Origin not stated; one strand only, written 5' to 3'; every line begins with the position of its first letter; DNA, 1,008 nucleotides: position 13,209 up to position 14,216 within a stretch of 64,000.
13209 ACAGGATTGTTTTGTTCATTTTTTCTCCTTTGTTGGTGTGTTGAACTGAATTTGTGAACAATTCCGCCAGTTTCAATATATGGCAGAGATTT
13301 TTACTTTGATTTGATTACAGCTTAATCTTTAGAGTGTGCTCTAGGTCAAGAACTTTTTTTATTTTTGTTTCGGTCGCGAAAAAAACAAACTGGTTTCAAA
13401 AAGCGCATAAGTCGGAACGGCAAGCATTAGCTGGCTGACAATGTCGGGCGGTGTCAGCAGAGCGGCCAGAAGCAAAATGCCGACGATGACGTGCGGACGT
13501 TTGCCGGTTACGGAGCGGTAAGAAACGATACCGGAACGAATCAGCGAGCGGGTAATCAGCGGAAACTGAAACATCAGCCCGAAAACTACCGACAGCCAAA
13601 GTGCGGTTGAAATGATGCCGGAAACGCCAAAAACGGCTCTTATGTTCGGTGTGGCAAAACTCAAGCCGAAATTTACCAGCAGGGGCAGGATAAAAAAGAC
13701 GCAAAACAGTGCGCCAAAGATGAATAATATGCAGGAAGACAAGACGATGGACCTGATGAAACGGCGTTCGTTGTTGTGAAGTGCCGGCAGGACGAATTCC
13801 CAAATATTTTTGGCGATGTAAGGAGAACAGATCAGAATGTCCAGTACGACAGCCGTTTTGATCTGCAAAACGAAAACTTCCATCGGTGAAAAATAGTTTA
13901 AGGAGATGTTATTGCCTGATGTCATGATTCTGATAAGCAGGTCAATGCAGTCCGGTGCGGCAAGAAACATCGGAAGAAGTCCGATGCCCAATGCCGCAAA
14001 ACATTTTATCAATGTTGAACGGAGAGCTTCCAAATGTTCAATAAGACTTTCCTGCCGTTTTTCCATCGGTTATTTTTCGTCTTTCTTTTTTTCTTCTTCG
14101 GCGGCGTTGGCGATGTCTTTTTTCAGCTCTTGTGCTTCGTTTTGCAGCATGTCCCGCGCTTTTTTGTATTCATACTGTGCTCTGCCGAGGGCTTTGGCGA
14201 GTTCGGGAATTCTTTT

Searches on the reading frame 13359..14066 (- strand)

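Call 64: search_protein_families(library=pfam, proteins=[window:13359-14066:-], max_evalue=0.00001)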
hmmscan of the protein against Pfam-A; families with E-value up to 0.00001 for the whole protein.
window:13359-14066:- (235 aa): 1 family
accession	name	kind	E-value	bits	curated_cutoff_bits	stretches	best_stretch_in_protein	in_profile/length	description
PF00902.23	TatC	-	3.2e-54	184.3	25.1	1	10-218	1-208/208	Sec-independent protein translocase protein (TatC)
